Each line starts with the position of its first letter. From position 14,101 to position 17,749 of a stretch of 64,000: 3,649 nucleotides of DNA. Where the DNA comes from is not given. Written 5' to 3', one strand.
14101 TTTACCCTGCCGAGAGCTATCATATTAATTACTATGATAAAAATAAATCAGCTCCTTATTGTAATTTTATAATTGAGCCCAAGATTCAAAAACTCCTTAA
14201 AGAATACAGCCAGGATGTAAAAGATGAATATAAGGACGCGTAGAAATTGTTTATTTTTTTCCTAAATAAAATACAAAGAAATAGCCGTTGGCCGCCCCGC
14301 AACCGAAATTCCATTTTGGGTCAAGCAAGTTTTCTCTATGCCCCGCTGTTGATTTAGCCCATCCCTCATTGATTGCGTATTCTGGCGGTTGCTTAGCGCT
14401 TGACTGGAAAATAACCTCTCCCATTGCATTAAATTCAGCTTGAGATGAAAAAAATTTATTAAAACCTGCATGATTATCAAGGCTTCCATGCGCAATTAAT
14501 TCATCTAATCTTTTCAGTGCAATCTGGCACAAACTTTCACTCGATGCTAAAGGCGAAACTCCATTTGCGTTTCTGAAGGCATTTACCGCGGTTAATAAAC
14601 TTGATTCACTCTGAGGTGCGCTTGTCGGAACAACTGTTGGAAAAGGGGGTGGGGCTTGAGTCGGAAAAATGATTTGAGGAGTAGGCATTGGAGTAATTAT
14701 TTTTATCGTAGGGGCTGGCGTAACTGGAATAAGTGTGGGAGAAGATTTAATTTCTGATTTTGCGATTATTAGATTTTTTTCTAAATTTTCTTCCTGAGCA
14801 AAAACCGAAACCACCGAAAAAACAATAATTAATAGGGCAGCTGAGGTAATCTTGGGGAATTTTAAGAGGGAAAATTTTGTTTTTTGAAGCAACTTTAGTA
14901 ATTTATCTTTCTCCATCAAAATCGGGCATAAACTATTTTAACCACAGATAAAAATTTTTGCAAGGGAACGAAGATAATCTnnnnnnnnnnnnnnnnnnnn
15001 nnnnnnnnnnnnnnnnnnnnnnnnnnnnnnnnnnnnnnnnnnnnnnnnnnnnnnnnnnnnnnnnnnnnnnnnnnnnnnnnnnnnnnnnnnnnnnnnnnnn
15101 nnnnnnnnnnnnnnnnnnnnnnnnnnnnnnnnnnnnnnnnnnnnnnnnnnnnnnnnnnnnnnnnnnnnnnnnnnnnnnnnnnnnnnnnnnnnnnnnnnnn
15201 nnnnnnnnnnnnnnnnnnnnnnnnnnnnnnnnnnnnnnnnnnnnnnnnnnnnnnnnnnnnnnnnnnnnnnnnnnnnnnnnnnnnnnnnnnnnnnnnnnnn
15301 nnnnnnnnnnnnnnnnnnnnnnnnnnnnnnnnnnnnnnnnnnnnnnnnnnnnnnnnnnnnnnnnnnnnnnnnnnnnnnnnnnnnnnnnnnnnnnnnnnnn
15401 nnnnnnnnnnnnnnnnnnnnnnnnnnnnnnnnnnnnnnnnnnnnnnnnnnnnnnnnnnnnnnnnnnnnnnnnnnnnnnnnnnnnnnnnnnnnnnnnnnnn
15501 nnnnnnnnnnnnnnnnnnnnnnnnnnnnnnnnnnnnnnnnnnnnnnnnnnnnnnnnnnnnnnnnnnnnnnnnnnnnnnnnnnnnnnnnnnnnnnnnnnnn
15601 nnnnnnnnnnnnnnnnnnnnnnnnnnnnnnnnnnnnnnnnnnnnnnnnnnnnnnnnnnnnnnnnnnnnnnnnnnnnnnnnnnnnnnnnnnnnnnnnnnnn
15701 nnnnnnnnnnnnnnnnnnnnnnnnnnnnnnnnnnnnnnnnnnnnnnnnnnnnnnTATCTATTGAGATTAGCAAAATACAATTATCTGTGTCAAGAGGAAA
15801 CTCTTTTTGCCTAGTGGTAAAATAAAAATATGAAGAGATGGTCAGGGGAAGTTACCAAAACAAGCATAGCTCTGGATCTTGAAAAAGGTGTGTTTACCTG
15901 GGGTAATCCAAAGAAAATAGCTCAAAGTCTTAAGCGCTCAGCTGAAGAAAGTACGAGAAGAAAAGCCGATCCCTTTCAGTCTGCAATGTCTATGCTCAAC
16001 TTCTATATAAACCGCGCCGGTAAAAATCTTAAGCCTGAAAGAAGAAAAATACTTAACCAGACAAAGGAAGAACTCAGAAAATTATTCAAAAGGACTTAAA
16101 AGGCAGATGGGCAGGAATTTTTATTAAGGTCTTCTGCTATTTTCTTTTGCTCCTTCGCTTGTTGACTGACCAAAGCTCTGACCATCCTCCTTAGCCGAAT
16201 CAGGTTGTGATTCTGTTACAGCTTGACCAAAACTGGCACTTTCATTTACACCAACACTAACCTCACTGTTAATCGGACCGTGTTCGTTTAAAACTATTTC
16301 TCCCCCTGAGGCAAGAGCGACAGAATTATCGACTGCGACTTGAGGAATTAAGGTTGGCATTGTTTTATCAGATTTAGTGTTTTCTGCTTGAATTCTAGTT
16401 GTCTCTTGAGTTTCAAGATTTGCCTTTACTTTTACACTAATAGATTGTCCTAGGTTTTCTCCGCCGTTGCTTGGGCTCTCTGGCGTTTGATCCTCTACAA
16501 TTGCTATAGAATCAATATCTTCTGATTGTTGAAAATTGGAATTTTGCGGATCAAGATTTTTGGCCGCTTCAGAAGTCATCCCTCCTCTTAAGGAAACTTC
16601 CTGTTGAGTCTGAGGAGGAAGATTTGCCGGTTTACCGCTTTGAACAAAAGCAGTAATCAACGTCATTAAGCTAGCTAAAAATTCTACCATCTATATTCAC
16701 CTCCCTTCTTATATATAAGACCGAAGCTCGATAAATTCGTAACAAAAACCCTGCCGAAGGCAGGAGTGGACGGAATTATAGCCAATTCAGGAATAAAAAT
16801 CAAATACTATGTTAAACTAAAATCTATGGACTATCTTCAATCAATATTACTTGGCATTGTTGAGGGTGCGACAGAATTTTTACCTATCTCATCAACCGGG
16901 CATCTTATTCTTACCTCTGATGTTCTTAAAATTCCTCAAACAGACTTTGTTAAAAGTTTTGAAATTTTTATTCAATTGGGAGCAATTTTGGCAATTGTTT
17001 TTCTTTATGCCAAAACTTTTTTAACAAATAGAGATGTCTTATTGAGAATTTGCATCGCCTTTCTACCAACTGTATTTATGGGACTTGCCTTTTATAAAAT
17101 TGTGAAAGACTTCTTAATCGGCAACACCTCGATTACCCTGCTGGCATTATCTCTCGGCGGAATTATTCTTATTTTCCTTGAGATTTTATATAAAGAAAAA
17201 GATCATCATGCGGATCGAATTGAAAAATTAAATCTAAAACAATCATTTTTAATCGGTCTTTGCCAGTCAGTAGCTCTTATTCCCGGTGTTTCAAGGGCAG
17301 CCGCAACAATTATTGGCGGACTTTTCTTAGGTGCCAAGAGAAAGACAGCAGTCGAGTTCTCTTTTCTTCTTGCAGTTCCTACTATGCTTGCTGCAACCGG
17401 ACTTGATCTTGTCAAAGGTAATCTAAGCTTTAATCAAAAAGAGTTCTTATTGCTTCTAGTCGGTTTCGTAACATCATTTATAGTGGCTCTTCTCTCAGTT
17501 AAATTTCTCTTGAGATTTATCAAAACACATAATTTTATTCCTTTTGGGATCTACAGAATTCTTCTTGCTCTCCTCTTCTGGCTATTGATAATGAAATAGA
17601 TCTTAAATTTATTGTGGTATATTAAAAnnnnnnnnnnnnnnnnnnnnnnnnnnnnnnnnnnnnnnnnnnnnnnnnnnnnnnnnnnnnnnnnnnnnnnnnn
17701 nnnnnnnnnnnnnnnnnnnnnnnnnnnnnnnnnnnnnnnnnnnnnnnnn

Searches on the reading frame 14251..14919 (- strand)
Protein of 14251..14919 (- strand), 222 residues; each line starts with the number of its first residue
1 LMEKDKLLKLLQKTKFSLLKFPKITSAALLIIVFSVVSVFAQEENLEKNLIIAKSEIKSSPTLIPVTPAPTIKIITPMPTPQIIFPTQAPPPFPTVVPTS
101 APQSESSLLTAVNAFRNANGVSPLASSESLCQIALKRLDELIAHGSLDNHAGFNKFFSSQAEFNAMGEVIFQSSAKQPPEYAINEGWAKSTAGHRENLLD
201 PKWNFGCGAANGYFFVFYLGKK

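Call 82: search_protein_families(library=pfam, proteins=[window:14251-14919:-], max_evalue=0.001)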
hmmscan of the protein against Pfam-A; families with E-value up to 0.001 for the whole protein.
window:14251-14919:- (222 aa): 1 family
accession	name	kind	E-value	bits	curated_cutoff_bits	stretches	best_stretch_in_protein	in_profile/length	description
PF00188.32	CAP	-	6.6e-09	37.1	21.1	1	109-212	1-105/117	Cysteine-rich secretory protein family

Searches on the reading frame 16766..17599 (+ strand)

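Call 81: search_protein_families(library=pfam, proteins=[window:16766-17599:+], max_evalue=0.001)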
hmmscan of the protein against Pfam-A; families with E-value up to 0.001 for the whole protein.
window:16766-17599:+ (277 aa): 1 family
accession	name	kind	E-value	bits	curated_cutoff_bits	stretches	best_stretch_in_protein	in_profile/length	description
PF02673.24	BacA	-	3e-73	247.1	33.4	1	27-269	2-256/257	Bacitracin resistance protein BacA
